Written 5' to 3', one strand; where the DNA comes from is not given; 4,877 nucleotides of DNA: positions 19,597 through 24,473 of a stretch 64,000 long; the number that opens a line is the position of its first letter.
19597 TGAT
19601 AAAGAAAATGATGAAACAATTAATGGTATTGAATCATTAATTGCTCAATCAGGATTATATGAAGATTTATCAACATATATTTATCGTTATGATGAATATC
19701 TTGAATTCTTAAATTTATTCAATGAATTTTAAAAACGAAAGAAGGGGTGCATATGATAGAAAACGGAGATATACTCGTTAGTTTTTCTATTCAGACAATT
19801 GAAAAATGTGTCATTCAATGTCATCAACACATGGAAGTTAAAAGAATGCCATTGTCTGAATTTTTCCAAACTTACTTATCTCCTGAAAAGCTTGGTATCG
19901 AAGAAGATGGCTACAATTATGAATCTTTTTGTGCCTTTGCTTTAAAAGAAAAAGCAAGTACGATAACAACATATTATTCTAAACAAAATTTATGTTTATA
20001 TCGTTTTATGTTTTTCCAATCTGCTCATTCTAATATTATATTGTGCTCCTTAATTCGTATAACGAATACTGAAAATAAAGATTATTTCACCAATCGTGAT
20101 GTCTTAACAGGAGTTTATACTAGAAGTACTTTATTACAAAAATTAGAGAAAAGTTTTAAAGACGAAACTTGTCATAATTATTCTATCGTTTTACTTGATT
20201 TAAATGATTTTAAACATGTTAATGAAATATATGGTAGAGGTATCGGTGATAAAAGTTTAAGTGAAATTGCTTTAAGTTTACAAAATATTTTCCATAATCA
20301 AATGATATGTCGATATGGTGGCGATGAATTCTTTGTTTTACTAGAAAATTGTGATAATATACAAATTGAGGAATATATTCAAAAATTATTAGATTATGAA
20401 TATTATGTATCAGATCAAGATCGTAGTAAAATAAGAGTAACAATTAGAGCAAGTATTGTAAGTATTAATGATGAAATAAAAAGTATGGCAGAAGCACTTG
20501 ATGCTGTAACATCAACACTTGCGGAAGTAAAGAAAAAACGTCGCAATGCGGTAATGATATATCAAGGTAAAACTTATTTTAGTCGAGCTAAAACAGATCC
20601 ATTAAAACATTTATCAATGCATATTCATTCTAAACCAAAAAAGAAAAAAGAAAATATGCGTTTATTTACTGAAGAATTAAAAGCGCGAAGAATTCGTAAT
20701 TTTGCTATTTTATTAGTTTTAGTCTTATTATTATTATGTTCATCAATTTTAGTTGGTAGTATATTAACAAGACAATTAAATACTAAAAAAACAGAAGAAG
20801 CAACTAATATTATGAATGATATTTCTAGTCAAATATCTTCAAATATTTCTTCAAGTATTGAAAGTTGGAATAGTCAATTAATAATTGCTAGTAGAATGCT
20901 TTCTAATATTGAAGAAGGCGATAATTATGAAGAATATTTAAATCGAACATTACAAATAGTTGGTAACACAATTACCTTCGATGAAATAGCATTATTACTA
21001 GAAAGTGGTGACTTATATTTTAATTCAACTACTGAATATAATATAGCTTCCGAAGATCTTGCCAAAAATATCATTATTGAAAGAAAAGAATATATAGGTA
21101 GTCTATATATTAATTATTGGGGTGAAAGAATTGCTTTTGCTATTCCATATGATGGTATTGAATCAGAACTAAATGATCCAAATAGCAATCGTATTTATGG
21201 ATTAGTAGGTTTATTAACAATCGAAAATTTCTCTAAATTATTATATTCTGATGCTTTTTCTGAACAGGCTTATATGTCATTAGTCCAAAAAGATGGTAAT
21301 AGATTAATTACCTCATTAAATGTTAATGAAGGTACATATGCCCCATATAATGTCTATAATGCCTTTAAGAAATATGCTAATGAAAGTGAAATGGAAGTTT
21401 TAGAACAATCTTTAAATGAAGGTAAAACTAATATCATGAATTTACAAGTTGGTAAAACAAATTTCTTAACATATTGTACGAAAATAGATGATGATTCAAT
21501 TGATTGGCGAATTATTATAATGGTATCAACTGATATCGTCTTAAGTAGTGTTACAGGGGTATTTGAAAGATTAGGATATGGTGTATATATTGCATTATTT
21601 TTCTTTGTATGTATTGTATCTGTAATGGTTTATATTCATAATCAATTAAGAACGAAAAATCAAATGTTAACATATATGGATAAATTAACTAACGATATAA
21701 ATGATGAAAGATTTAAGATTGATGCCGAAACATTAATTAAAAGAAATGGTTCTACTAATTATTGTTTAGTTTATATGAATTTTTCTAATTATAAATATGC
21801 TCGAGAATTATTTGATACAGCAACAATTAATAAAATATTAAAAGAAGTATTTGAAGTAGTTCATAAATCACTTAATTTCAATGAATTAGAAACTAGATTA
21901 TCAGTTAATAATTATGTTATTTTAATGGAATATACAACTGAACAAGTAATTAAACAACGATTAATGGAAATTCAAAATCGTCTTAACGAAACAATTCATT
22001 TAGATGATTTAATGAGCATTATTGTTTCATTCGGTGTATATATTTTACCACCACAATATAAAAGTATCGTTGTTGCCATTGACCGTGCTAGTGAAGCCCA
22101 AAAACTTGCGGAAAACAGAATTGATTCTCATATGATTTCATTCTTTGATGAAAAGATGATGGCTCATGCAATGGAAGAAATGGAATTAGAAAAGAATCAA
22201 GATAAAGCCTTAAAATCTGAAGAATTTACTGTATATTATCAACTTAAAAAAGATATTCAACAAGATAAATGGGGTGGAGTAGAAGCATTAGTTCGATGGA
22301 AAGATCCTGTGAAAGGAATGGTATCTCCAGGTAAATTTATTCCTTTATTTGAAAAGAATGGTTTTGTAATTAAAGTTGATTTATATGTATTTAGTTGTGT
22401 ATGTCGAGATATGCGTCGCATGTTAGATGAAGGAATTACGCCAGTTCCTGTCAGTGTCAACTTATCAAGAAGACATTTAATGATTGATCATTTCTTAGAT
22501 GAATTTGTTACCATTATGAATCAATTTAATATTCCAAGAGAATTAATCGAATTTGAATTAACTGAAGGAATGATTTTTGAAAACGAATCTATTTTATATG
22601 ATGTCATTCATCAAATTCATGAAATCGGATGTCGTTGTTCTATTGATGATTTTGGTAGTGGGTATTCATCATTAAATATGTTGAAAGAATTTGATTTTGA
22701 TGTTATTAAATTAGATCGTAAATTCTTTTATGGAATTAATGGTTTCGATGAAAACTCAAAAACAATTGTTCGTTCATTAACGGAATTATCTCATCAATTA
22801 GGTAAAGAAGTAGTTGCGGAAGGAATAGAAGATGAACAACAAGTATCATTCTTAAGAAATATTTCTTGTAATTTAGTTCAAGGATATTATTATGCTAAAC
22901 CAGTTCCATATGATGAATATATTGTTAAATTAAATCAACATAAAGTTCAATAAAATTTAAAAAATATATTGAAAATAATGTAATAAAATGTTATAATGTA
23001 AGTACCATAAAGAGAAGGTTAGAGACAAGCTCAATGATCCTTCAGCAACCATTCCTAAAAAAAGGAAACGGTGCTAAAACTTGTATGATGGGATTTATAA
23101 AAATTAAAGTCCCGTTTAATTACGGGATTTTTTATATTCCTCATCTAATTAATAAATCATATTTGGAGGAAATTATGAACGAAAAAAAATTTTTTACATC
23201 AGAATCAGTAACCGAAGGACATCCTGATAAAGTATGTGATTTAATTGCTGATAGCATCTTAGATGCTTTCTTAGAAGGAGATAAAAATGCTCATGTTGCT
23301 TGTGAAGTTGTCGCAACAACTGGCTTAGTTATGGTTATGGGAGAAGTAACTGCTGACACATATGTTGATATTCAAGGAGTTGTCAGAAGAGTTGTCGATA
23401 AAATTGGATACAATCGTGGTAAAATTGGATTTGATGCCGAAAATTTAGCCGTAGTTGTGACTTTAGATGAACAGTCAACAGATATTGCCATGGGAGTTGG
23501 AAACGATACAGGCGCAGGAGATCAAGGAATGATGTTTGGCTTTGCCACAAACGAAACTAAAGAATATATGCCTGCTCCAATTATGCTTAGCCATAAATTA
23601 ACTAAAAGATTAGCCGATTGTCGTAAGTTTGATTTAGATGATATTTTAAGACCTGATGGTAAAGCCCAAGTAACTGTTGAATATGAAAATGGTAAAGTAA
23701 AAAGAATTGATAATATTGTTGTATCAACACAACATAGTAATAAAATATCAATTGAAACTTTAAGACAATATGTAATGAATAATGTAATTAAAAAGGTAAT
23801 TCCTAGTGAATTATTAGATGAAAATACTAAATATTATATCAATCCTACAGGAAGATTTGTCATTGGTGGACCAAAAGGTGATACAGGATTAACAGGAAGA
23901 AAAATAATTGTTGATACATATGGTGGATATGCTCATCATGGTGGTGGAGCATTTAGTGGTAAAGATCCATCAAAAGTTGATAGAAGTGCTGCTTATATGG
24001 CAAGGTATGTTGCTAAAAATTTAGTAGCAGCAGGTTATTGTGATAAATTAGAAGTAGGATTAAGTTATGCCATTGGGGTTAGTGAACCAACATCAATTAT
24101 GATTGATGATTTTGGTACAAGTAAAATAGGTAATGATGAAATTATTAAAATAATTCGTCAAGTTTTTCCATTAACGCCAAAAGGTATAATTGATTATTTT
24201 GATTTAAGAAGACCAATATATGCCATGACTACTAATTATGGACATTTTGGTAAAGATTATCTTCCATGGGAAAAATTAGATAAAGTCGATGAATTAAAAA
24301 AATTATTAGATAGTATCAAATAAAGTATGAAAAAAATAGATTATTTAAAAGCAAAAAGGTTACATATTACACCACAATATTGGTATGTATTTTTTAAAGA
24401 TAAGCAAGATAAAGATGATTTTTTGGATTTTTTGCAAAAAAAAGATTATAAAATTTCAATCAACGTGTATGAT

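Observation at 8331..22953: Dense c-di-GMP signalling island: four GGDEF/EAL genes in 14.6 kb next to giant surface-protein genes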

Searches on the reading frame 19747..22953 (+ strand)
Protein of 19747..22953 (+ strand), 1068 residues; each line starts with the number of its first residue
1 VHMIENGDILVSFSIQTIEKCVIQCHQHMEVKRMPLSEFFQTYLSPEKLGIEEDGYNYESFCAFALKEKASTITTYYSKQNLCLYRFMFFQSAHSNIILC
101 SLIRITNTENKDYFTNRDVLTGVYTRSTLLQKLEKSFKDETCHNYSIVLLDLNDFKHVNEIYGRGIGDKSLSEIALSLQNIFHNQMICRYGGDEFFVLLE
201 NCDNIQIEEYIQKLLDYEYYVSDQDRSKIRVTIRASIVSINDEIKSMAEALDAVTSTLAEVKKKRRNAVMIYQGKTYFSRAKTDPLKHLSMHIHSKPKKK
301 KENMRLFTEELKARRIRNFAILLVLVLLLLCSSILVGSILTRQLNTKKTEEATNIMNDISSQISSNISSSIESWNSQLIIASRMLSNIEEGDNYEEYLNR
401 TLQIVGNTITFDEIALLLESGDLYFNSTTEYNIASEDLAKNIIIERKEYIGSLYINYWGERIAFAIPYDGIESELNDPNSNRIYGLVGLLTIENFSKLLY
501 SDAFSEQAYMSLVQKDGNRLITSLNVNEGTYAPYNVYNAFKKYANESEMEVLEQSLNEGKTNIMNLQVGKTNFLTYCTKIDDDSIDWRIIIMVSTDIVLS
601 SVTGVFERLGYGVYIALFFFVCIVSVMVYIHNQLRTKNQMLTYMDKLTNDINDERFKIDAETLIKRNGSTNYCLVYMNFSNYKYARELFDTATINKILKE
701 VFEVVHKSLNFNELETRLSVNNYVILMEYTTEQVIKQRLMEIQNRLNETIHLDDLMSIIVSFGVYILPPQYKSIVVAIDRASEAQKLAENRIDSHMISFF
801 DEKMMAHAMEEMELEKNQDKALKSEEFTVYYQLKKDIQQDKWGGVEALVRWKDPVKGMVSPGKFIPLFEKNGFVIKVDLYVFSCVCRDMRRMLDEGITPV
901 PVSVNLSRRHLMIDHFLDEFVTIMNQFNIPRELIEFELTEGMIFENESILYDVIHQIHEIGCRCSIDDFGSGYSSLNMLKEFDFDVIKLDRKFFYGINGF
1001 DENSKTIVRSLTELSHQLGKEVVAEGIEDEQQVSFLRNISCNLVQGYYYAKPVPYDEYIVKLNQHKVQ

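Call 3: search_protein_families(library=pfam, proteins=[window:19747-22953:+], max_evalue=0.01)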
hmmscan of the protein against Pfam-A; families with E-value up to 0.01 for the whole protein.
window:19747-22953:+ (1068 aa): 3 families
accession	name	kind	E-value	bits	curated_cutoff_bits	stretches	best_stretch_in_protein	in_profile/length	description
PF00563.25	EAL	-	2e-63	214.4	31.3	1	818-1052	4-236/236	EAL domain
PF00990.26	GGDEF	-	3e-34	118.5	23.8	2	116-267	2-160/161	Diguanylate cyclase, GGDEF domain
PF24467.1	ARM_FBXO47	-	0.0031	17.3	27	1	321-405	155-241/292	FBXO47, ARM repeats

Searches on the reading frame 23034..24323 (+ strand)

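Call 3: search_protein_families(library=pfam, proteins=[window:23034-24323:+], max_evalue=0.01)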
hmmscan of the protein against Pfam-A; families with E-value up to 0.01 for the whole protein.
window:23034-24323:+ (429 aa): 3 families
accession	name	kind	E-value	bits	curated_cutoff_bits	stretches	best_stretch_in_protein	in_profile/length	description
PF02773.21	S-AdoMet_synt_C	-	9.9e-66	220.3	25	1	277-414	1-138/138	S-adenosylmethionine synthetase, C-terminal domain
PF02772.21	S-AdoMet_synt_M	-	2.2e-48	163.8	29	1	159-275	2-120/120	S-adenosylmethionine synthetase, central domain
PF00438.25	S-AdoMet_synt_N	-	1.7e-40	138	33.1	1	52-148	2-98/99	S-adenosylmethionine synthetase, N-terminal domain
